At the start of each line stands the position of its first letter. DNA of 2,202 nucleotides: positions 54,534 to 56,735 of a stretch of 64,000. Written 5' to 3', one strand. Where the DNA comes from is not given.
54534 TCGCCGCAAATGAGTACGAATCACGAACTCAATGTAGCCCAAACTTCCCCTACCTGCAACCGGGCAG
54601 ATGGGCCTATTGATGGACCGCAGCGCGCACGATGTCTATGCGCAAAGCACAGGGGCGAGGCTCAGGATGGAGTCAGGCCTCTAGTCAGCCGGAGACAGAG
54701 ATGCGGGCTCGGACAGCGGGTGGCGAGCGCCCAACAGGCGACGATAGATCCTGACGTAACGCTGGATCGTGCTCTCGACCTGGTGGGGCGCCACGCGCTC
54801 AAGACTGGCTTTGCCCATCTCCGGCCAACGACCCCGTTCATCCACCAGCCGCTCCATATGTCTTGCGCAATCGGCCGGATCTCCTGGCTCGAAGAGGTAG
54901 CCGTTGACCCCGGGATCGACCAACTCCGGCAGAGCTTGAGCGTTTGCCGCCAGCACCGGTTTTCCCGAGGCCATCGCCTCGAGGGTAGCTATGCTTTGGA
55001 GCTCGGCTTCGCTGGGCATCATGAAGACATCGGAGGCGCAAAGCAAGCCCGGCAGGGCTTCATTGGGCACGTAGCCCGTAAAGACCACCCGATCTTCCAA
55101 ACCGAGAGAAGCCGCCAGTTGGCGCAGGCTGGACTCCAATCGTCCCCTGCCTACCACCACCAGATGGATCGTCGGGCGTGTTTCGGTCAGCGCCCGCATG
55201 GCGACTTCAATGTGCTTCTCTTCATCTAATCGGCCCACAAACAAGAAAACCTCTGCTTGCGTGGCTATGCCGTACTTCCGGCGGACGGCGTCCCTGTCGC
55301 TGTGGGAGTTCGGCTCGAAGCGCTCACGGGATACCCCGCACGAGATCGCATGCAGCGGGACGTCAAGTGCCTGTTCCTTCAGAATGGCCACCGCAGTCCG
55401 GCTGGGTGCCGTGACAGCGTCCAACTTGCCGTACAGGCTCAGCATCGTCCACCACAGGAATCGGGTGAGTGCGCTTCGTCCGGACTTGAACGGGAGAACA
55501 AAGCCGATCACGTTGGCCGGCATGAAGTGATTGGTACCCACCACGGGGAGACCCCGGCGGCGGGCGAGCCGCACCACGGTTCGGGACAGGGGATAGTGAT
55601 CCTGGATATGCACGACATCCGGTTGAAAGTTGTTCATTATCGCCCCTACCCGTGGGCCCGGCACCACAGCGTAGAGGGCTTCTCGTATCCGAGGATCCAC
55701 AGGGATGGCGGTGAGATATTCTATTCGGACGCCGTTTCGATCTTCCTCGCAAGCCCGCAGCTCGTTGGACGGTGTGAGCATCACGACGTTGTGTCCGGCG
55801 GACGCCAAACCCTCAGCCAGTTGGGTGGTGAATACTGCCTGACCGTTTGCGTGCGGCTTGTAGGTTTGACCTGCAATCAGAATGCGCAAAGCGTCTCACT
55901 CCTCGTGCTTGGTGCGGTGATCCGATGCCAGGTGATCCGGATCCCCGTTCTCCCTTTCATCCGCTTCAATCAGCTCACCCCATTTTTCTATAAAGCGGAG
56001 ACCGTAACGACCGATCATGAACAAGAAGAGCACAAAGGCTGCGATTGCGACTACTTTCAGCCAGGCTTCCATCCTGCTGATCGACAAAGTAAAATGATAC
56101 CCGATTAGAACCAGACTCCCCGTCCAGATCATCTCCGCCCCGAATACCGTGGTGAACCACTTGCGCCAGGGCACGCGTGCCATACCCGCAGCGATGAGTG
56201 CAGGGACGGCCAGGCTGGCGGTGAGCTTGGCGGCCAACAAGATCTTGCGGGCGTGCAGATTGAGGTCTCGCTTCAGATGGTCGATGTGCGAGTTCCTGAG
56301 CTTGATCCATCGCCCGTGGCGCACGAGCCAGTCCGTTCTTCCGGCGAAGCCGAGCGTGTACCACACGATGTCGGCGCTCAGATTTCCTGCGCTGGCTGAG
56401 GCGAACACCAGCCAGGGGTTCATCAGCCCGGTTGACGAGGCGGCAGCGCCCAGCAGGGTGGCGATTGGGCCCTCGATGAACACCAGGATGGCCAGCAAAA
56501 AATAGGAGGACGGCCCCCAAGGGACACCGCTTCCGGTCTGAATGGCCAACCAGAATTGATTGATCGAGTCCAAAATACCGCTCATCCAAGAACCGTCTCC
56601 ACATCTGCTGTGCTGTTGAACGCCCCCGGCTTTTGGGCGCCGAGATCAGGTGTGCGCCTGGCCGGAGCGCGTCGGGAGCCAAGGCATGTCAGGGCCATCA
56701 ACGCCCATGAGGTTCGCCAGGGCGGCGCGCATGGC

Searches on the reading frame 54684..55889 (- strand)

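Call 40: search_protein_families(library=pfam, proteins=[window:54684-55889:-], max_evalue=0.001)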
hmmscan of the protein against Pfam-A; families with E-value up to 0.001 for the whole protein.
window:54684-55889:- (402 aa): 7 families
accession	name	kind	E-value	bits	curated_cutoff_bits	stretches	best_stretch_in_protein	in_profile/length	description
PF00534.26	Glycos_transf_1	-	2.5e-38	131.8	26.4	1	198-354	1-161/172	Glycosyl transferases group 1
PF13692.12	Glyco_trans_1_4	-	1.7e-36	126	27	1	213-350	2-141/142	Glycosyl transferases group 1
PF13439.12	Glyco_transf_4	-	6.2e-26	91.9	28.5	1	15-190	2-170/170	Glycosyltransferase Family 4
PF13579.12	Glyco_trans_4_4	-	9.7e-23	81.7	29.7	1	15-183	1-156/158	Glycosyl transferase 4-like domain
PF20706.3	GT4-conflict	-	7.6e-12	45.3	26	1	209-317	194-313/385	Family 4 Glycosyltransferase in conflict systems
PF13524.12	Glyco_trans_1_2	-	2.5e-09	37.7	25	1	231-370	6-134/144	Glycosyl transferase-like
PF13477.12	Glyco_trans_4_2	-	2.1e-05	25.1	23.4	1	14-121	6-107/139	Glycosyl transferase 4-like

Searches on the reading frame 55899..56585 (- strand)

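Call 40: search_protein_families(library=pfam, proteins=[window:55899-56585:-], max_evalue=0.001)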
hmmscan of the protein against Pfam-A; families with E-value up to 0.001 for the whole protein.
window:55899-56585:- (229 aa): 1 family
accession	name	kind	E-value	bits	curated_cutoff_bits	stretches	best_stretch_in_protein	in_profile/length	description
PF09335.16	VTT_dom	-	3.2e-09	37.7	33.9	1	49-163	14-122/123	VTT domain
